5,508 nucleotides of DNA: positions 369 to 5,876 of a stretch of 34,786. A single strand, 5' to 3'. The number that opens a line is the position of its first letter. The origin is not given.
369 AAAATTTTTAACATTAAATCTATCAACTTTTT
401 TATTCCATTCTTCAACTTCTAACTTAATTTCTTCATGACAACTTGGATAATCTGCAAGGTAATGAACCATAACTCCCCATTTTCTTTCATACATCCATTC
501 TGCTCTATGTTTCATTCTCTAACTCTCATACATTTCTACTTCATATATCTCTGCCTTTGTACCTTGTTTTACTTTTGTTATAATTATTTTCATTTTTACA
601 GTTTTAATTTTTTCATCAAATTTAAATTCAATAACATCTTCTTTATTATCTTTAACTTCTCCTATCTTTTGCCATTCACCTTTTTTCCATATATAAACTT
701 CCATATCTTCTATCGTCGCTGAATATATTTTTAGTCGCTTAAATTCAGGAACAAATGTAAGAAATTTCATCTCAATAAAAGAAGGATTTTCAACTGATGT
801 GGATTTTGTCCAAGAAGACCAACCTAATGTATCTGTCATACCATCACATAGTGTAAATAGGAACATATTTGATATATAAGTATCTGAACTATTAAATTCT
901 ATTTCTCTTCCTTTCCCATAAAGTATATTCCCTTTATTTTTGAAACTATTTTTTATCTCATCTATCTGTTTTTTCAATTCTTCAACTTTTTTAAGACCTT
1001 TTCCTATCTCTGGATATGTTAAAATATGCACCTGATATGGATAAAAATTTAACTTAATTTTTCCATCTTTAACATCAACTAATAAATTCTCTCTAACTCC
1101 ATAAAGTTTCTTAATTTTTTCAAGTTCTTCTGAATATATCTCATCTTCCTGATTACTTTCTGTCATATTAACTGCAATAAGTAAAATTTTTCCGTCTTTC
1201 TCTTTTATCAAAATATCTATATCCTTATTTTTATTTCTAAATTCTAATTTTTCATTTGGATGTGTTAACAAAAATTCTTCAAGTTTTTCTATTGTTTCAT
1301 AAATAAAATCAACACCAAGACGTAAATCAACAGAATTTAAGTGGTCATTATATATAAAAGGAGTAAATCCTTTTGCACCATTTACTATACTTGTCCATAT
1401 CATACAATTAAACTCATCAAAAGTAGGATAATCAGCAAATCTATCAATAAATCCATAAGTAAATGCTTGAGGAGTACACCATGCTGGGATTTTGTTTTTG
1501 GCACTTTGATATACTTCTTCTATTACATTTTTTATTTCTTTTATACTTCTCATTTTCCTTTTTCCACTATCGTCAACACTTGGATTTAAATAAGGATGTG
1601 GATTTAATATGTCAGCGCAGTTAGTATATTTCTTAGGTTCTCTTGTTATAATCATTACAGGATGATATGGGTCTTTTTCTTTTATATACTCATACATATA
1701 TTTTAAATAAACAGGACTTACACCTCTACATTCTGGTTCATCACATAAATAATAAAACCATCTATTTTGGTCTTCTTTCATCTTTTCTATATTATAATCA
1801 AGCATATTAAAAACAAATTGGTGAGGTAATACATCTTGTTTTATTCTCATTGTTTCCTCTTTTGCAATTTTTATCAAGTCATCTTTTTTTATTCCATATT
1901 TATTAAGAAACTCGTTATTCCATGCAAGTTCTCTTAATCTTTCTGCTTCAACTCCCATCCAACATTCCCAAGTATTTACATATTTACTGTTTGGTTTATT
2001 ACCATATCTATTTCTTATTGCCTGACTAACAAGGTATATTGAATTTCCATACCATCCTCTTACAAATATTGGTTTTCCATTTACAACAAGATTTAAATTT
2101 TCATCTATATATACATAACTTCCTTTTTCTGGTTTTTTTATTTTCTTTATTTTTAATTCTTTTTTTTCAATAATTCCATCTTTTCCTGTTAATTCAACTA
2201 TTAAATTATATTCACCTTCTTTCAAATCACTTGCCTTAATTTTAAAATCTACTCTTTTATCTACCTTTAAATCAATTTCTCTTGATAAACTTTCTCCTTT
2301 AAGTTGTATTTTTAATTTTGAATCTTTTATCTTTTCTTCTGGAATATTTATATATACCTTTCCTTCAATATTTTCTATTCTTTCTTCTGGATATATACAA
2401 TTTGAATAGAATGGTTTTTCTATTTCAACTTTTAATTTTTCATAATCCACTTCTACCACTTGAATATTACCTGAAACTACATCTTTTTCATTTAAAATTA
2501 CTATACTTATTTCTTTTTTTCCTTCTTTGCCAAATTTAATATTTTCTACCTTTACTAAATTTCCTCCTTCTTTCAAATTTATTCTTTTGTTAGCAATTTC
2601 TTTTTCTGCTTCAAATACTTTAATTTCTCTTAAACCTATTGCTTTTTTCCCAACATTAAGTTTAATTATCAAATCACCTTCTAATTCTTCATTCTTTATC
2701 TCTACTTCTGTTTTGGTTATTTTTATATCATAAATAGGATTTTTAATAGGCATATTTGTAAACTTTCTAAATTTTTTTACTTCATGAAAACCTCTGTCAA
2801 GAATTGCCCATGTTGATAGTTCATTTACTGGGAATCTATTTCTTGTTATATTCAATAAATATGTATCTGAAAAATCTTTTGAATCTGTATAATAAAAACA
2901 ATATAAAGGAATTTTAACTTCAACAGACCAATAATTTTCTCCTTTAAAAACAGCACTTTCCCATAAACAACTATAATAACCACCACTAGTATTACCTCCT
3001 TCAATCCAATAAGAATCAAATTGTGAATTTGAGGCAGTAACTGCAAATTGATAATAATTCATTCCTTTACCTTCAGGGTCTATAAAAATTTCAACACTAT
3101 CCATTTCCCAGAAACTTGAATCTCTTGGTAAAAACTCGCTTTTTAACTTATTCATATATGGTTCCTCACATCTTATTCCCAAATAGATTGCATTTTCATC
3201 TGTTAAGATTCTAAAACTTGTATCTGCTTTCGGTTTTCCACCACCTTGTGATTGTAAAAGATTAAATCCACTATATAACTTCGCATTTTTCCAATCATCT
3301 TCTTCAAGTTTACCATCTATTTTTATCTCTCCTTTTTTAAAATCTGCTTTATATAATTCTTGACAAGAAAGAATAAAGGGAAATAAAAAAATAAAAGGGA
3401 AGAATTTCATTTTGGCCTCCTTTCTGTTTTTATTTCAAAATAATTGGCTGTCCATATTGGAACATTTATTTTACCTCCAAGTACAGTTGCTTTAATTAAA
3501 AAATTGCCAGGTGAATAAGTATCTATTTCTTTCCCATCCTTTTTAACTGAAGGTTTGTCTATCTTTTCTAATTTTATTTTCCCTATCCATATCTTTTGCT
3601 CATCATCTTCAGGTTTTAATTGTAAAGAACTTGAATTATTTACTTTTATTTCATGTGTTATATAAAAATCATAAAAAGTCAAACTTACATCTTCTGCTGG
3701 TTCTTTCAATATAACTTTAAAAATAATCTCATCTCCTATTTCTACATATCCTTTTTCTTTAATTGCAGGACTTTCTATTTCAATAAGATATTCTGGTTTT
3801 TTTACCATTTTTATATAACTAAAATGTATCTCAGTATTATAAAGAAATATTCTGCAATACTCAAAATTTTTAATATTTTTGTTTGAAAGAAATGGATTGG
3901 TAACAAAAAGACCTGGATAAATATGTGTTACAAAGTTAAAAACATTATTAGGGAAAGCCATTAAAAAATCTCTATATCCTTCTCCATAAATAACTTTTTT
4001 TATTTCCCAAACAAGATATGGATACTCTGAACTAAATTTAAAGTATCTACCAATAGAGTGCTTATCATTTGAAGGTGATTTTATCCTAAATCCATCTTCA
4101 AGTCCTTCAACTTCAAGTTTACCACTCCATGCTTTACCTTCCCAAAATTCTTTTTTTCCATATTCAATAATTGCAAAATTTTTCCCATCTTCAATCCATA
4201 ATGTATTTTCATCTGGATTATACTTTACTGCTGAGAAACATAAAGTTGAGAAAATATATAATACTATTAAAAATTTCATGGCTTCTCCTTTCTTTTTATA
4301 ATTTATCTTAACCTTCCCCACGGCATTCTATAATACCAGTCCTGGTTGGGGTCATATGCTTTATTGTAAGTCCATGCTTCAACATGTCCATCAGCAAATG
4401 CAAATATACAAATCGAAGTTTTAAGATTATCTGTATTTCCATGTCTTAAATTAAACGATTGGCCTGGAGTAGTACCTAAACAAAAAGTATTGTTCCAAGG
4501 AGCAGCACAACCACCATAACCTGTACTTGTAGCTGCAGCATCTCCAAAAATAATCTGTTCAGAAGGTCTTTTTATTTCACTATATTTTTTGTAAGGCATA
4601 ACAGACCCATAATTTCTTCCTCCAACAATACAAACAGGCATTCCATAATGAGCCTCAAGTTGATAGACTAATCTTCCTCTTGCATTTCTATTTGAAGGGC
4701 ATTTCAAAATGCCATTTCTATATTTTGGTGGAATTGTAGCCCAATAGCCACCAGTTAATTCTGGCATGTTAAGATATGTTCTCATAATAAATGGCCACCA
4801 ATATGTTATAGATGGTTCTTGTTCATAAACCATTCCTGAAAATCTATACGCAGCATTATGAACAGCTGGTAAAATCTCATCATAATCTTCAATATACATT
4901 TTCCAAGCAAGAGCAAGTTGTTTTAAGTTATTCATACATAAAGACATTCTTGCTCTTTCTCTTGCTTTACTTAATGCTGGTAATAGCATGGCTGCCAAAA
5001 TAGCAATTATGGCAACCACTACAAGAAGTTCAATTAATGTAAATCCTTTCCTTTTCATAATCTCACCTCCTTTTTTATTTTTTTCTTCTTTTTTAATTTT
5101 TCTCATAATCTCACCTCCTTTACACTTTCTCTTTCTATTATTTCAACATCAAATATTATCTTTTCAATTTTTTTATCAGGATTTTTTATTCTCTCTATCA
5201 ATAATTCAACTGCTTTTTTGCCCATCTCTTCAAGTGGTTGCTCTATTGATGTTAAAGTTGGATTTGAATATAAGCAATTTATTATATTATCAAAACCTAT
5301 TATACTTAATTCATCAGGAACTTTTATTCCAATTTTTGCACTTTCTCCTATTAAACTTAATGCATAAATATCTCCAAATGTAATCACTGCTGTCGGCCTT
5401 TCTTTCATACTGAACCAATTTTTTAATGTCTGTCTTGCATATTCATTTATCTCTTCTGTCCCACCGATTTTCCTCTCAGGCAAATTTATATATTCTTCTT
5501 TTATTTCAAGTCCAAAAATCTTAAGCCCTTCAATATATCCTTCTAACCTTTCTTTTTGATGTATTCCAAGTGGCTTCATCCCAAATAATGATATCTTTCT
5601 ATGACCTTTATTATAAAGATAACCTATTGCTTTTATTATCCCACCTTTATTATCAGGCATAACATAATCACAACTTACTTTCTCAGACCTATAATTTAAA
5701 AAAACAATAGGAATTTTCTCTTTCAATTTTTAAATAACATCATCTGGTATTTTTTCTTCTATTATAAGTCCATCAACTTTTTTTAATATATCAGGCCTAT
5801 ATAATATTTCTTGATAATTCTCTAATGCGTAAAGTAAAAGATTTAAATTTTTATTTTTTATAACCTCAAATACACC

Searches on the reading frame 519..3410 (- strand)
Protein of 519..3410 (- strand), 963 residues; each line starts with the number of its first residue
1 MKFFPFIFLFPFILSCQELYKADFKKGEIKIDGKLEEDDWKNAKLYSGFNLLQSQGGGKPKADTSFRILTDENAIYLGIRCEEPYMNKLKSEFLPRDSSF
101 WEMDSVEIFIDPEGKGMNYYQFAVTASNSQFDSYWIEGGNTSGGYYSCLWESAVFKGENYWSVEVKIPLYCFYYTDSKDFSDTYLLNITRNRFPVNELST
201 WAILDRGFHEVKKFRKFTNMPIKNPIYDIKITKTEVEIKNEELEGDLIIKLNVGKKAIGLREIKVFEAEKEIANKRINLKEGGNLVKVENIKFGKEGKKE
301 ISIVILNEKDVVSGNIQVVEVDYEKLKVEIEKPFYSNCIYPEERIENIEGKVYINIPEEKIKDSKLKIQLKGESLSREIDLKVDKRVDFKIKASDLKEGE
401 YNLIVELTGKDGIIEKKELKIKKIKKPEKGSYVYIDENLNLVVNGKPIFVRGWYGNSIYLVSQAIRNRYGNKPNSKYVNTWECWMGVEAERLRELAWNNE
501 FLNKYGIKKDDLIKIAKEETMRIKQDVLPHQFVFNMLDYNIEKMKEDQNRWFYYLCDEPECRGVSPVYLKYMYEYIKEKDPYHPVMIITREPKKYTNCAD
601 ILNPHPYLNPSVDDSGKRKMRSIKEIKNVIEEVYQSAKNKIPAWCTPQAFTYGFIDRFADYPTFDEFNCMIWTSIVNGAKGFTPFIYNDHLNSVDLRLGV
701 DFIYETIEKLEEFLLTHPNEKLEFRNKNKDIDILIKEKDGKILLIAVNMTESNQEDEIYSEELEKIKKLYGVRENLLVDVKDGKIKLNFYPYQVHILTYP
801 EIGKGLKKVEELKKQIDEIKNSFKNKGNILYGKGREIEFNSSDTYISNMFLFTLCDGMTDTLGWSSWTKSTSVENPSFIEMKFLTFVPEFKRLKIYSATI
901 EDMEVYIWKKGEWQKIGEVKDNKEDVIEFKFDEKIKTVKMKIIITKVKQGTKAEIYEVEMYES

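Call 10: search_protein_families(library=pfam, proteins=[window:519-3410:-], max_evalue=0.001)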
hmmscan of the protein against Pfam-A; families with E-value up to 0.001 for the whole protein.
window:519-3410:- (963 aa): 1 family
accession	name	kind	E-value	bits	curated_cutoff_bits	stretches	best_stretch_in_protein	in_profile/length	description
PF06452.16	CBM9_1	-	9.8e-12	45.6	23.4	1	31-170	1-131/185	Carbohydrate family 9 binding domain-like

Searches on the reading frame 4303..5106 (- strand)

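Call 10: search_protein_families(library=pfam, proteins=[window:4303-5106:-], max_evalue=0.001)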
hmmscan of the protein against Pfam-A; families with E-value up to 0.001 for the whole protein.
window:4303-5106:- (267 aa): 2 families
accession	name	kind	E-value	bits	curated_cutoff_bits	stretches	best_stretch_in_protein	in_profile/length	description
PF07963.17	N_methyl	-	3.7e-09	36.2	21.2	1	17-42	2-27/27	Prokaryotic N-terminal methylation motif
PF07596.16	SBP_bac_10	-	2.2e-07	31.6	23.3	1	47-80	2-34/268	Protein of unknown function (DUF1559)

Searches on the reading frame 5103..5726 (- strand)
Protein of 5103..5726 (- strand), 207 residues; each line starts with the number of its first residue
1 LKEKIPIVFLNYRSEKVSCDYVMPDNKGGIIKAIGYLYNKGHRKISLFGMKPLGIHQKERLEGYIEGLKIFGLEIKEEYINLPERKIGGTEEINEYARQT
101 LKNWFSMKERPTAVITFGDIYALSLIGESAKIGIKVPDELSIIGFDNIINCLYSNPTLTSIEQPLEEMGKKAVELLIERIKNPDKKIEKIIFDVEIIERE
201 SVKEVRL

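Call 10: search_protein_families(library=pfam, proteins=[window:5103-5726:-], max_evalue=0.001)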
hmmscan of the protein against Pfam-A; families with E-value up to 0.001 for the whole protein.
window:5103-5726:- (207 aa): 2 families
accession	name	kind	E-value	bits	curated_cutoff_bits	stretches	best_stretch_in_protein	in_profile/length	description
PF13377.12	Peripla_BP_3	-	1.2e-30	107.2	26.5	1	35-202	2-167/167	Periplasmic binding protein-like domain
PF00532.27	Peripla_BP_1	-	1.2e-10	41.8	22.2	1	3-194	78-275/281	Periplasmic binding proteins and sugar binding domain of LacI family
